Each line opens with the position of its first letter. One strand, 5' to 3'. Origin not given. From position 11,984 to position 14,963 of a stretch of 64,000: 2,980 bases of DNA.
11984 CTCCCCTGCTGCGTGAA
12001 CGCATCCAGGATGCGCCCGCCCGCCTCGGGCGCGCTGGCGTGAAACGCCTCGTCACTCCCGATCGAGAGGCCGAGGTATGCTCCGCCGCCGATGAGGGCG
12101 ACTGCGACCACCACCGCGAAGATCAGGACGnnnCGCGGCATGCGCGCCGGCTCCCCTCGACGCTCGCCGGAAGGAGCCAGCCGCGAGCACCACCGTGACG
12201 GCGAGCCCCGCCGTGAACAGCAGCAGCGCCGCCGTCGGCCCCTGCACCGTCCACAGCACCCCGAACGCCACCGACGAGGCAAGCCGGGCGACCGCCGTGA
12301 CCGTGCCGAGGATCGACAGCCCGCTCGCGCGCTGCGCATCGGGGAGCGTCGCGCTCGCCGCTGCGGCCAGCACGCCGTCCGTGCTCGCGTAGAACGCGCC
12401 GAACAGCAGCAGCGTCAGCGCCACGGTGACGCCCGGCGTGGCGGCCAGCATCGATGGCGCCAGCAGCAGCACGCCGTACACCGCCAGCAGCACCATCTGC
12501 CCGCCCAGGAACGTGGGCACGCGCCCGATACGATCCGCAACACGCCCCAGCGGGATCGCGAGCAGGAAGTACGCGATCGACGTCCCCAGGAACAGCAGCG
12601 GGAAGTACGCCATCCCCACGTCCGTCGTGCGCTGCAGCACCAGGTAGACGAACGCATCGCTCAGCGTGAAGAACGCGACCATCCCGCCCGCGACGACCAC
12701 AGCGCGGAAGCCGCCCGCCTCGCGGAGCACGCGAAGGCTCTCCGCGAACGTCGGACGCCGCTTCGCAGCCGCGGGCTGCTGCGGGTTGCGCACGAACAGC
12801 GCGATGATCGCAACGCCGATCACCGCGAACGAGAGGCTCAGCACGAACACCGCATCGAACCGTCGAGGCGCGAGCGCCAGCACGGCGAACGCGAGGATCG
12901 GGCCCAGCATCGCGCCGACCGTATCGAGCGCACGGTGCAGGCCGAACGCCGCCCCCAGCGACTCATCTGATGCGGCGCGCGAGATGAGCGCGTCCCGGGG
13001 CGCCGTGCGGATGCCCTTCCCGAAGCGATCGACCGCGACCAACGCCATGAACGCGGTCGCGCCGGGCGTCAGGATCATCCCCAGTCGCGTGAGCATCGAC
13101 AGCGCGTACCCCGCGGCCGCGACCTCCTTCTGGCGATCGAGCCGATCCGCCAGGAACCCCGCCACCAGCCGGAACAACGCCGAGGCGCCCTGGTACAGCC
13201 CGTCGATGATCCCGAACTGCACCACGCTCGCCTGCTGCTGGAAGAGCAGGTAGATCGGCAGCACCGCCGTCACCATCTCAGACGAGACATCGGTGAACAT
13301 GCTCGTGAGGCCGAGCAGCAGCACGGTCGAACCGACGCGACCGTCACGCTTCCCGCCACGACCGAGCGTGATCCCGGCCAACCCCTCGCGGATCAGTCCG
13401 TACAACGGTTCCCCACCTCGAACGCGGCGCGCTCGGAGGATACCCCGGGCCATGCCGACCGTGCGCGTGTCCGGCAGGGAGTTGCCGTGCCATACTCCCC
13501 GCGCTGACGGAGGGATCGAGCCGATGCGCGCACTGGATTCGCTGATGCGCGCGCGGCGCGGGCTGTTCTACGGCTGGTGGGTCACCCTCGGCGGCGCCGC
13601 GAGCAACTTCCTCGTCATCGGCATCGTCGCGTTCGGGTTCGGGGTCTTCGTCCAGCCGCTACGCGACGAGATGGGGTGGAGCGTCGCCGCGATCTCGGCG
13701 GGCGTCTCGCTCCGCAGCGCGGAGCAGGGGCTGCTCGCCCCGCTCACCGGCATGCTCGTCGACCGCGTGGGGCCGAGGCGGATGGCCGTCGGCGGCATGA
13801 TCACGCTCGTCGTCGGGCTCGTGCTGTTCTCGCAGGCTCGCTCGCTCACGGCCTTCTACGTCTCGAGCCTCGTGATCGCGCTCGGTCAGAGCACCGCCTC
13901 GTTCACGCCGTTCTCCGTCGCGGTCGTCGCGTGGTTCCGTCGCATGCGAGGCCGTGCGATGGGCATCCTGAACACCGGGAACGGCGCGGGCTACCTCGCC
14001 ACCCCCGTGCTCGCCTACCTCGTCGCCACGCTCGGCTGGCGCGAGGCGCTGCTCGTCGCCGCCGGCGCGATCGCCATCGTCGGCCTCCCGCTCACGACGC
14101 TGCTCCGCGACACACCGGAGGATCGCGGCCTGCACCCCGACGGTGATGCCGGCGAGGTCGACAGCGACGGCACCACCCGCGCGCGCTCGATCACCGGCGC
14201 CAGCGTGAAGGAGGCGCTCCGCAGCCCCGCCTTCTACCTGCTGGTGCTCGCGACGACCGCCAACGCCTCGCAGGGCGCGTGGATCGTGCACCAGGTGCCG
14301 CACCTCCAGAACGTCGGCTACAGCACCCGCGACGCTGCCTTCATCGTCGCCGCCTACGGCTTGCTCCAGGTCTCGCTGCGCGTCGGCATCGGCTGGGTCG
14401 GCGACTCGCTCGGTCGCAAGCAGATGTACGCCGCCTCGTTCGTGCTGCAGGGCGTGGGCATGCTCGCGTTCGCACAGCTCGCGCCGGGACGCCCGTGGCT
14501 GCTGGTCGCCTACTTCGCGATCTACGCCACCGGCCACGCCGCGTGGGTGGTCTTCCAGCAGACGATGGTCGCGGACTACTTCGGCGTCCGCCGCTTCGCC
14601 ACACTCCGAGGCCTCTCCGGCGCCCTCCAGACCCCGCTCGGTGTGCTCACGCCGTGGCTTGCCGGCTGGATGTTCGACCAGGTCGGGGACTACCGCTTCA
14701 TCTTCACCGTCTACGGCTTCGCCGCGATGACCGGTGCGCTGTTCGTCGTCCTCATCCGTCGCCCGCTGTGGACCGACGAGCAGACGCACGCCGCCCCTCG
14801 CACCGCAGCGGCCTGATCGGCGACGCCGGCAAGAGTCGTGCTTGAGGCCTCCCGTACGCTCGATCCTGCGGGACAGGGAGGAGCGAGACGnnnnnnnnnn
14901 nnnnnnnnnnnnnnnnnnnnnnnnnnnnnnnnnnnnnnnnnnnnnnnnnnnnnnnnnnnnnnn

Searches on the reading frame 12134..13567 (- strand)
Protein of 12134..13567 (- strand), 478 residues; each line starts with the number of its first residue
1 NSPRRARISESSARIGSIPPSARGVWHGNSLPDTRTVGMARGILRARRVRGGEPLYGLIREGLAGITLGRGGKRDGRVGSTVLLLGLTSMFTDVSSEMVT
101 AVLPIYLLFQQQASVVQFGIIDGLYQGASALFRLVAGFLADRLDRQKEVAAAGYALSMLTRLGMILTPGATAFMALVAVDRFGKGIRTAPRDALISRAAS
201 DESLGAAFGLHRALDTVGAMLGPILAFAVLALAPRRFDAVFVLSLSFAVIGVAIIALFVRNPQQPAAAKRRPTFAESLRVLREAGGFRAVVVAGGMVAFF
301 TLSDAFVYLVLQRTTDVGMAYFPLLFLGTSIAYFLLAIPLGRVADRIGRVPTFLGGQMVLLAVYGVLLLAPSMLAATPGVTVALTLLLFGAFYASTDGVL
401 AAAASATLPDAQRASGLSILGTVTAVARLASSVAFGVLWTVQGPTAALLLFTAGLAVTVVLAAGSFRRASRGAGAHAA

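Call 45: search_protein_families(library=pfam, proteins=[window:12134-13567:-])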
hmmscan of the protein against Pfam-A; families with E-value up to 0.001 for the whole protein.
window:12134-13567:- (478 aa): 1 family
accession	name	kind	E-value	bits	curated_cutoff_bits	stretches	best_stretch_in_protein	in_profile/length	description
PF07690.21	MFS_1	-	1.8e-29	103.2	33.4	2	86-318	2-241/347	Major Facilitator Superfamily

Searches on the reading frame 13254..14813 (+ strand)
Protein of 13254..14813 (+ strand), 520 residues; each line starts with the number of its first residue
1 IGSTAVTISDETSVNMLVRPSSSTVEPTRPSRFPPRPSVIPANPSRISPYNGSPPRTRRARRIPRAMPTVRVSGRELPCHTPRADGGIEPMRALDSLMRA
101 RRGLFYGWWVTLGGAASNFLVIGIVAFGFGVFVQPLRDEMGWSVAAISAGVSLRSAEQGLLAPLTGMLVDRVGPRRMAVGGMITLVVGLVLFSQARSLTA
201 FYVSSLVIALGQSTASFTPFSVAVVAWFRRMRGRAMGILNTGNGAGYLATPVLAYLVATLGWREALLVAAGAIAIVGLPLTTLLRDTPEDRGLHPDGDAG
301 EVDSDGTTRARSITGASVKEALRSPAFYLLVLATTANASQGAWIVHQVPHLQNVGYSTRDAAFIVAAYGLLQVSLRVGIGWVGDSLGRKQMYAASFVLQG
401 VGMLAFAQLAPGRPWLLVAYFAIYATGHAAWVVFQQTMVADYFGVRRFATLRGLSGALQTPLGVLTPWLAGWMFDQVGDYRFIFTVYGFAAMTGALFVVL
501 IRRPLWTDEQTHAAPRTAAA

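Call 45: search_protein_families(library=pfam, proteins=[window:13254-14813:+])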
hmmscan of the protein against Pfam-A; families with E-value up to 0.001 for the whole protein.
window:13254-14813:+ (520 aa): 1 family
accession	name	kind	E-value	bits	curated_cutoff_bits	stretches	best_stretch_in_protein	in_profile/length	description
PF07690.21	MFS_1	-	8.5e-42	143.7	33.4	2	119-345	5-222/347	Major Facilitator Superfamily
